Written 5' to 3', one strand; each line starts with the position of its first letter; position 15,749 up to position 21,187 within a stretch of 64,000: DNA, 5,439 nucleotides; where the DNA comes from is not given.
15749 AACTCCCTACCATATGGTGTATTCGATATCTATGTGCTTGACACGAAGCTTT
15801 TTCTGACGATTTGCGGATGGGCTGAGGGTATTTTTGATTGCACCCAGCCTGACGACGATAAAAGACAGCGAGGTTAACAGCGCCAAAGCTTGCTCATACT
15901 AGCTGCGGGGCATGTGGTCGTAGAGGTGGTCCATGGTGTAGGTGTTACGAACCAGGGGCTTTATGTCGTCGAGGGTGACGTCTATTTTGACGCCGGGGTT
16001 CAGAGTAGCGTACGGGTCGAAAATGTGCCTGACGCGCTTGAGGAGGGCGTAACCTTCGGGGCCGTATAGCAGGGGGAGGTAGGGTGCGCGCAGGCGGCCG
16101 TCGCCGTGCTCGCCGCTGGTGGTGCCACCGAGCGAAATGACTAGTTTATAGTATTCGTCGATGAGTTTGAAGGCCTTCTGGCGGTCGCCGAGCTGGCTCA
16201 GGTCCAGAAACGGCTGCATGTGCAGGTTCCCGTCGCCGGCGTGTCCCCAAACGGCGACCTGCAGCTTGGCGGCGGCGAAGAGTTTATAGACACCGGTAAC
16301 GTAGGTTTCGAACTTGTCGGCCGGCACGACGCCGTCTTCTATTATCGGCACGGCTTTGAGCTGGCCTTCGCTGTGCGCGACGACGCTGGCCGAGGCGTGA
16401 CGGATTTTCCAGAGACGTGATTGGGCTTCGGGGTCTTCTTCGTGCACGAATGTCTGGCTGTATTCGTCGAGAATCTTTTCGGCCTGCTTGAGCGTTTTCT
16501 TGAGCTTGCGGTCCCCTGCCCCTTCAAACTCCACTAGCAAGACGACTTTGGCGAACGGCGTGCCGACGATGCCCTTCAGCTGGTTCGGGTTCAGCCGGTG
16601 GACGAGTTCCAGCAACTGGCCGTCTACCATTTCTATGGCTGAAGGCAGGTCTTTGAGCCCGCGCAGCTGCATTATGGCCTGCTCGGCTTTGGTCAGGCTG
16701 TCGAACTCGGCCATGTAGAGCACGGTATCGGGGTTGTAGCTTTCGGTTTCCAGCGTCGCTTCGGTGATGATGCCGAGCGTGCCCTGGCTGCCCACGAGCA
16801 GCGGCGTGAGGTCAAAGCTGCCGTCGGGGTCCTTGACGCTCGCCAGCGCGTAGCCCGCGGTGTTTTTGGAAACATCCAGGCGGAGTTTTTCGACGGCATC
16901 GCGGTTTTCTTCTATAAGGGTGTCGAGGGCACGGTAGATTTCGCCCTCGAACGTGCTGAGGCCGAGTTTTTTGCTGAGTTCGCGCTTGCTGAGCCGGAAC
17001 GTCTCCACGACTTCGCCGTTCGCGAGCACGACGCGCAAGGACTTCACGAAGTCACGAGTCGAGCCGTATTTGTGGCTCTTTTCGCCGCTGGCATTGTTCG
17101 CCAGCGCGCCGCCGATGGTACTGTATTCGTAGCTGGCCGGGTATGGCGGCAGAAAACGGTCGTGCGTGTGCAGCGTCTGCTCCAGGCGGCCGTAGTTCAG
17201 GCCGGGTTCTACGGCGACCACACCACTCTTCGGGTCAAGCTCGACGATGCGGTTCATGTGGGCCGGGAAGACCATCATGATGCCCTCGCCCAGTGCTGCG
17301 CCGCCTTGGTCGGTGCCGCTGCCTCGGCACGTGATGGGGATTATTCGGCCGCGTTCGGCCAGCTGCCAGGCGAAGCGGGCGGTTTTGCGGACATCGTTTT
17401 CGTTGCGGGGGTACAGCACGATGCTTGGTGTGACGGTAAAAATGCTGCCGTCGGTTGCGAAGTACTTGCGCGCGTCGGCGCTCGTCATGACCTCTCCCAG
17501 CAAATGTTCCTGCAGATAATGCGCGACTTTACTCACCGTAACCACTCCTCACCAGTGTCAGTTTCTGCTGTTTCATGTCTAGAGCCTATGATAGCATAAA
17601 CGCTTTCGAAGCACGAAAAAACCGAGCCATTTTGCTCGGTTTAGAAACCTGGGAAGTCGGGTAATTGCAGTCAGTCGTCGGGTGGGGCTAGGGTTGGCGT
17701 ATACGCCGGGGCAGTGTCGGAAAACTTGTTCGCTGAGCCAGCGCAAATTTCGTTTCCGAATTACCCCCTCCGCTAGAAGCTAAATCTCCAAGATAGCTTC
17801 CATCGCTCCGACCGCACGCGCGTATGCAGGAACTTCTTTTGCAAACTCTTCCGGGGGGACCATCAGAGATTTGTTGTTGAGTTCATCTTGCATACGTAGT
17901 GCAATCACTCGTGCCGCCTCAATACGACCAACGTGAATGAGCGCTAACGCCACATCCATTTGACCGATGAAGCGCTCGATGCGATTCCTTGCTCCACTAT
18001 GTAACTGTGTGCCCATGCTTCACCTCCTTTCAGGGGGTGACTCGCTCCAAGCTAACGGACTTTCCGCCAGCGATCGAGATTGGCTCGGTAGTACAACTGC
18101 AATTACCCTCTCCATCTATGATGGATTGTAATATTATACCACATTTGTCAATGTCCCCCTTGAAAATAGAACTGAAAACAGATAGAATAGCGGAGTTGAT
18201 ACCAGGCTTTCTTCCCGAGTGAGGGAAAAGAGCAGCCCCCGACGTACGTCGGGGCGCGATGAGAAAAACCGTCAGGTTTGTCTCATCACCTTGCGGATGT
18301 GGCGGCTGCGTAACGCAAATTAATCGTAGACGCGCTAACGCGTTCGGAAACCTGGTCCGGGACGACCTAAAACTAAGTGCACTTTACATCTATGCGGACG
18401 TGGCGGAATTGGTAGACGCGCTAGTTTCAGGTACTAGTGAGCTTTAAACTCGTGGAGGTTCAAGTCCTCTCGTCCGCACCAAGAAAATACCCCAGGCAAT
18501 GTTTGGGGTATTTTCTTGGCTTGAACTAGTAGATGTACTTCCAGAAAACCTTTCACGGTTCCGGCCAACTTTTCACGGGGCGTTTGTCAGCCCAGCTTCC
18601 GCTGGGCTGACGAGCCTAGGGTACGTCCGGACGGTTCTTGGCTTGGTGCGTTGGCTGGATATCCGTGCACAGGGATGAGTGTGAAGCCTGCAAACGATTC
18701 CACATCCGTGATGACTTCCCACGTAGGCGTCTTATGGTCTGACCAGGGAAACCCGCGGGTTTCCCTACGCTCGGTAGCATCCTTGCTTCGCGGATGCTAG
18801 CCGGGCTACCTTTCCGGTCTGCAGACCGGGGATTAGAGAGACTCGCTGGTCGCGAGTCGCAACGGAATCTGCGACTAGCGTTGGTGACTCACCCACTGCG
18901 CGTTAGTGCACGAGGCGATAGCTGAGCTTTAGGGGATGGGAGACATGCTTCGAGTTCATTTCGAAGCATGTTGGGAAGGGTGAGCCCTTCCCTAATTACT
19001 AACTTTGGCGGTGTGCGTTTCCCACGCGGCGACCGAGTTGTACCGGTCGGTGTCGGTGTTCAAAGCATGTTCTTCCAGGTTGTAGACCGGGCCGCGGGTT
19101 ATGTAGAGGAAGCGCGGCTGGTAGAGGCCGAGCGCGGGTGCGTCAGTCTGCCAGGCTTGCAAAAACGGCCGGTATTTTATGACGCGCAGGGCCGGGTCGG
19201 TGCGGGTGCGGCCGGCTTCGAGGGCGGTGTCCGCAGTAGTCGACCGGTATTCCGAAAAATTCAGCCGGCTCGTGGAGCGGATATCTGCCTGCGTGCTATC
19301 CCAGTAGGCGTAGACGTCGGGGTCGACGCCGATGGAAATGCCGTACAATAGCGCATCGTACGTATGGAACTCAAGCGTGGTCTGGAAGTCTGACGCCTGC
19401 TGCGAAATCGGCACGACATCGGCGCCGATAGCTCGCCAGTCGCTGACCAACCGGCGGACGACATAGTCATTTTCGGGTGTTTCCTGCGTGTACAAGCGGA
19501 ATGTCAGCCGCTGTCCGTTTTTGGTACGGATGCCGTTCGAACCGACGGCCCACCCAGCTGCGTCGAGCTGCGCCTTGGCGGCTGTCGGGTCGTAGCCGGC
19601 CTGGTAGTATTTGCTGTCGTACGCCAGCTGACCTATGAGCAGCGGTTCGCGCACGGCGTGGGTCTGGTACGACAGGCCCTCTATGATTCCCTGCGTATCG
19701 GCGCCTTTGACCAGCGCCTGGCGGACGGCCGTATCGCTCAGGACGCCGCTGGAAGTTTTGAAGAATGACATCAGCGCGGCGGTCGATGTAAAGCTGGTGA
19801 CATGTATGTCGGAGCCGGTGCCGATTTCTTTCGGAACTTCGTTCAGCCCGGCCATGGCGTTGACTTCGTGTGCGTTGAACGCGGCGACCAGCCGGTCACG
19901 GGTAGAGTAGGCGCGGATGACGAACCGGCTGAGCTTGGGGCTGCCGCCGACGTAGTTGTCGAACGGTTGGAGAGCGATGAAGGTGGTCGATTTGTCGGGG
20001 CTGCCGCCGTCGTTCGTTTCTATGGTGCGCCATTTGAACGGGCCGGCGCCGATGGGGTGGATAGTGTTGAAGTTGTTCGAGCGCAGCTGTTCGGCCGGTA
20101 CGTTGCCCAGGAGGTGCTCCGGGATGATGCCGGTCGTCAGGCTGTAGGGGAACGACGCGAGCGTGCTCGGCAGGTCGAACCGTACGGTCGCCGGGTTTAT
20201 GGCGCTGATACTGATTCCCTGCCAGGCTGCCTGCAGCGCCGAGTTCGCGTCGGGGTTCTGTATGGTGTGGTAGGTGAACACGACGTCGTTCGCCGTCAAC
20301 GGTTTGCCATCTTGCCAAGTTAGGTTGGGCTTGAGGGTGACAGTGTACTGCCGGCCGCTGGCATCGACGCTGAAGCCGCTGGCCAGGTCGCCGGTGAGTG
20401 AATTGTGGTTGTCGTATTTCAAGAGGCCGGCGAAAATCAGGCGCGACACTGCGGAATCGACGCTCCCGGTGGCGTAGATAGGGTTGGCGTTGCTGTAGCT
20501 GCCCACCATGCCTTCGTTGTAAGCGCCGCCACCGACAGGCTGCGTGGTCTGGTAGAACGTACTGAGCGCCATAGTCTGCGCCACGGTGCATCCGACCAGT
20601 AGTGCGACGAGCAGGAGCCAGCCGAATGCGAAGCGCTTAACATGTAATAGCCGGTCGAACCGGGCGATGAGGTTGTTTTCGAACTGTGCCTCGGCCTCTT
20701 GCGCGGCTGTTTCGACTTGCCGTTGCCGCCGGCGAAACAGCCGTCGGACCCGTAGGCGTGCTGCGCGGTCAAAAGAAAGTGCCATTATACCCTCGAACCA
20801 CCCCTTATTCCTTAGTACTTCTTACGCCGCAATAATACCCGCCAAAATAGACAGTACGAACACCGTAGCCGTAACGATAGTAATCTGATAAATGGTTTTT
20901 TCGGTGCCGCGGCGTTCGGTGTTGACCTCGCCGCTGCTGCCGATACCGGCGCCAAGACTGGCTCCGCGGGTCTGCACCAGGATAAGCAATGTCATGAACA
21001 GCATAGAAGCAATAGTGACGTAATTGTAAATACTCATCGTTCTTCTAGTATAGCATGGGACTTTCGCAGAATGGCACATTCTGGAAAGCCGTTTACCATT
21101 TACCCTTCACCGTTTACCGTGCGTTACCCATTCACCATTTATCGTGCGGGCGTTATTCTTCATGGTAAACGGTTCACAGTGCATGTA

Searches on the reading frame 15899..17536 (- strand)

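Call 32: search_protein_families(library=pfam, proteins=[window:15899-17536:-], max_evalue=0.001)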
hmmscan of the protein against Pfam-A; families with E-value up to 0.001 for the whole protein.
window:15899-17536:- (545 aa): 2 families
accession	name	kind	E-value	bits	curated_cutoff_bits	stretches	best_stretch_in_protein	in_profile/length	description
PF02913.24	FAD-oxidase_C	-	3.8e-50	171.3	21.2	1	270-515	4-246/248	FAD linked oxidases, C-terminal domain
PF01565.28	FAD_binding_4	-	1.3e-35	122.6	26.4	1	37-179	1-138/139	FAD binding domain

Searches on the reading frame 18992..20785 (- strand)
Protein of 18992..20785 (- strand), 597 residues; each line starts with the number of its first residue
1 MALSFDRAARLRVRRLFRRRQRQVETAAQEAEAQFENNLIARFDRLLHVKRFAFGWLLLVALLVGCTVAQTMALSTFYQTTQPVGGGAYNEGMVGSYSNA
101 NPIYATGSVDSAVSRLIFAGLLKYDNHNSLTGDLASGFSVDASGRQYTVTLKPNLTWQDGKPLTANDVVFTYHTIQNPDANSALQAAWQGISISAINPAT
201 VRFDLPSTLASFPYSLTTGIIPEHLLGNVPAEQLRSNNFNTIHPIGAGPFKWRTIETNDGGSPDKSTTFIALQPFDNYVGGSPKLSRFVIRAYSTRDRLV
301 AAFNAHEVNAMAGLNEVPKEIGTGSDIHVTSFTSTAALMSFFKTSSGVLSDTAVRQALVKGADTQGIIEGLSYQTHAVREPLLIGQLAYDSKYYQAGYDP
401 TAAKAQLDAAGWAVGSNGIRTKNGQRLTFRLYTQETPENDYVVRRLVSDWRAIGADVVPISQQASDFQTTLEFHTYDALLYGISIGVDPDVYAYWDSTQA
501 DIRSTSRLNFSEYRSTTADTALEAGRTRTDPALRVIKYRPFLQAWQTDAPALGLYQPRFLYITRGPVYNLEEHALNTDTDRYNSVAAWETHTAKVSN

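Call 32: search_protein_families(library=pfam, proteins=[window:18992-20785:-], max_evalue=0.001)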
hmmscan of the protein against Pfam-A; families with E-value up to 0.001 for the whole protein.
window:18992-20785:- (597 aa): 1 family
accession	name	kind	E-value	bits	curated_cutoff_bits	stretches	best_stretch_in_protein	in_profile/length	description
PF00496.27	SBP_bac_5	-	3.3e-55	188.1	32.4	1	131-495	3-358/368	Bacterial extracellular solute-binding proteins, family 5 Middle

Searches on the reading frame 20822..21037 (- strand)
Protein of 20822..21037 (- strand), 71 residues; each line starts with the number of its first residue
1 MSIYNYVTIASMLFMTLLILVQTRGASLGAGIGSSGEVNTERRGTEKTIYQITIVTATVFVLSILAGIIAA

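Call 31: search_protein_families(library=pfam, proteins=[window:20822-21037:-], max_evalue=0.001)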
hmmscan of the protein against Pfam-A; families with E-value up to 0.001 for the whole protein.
window:20822-21037:- (71 aa): 1 family
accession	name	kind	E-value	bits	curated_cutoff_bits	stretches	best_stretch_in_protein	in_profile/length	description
PF03840.19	SecG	-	1.6e-07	31.8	29.2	1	12-66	10-66/70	Preprotein translocase SecG subunit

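Call 64: find_encoding_contigs(protein=window:20822-21037:-, flank=2500, max_places=10)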
Protein window:20822-21037:- (71 aa): 3 contigs read that carry it; 3 places shown.
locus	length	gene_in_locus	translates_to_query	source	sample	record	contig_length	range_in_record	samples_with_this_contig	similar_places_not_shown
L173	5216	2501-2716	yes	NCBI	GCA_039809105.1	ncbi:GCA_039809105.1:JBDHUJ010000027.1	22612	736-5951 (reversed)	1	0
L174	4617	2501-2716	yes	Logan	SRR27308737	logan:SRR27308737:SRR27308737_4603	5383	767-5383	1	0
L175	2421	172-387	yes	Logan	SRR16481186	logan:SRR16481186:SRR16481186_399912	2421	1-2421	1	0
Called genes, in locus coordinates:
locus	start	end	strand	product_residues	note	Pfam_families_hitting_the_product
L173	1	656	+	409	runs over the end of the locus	PF00768:Peptidase_S11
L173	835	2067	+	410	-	PF05195:AMP_N, PF00557:Peptidase_M24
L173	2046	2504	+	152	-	PF04020:Phage_holin_4_2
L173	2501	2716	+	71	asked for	PF03840:SecG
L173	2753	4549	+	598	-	PF00496:SBP_bac_5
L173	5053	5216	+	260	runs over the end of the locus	-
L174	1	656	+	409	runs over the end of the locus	PF00768:Peptidase_S11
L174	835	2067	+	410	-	PF05195:AMP_N, PF00557:Peptidase_M24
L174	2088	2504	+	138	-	PF04020:Phage_holin_4_2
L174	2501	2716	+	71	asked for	PF03840:SecG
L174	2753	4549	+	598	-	PF00496:SBP_bac_5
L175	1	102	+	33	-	?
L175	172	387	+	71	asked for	PF03840:SecG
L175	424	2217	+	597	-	PF00496:SBP_bac_5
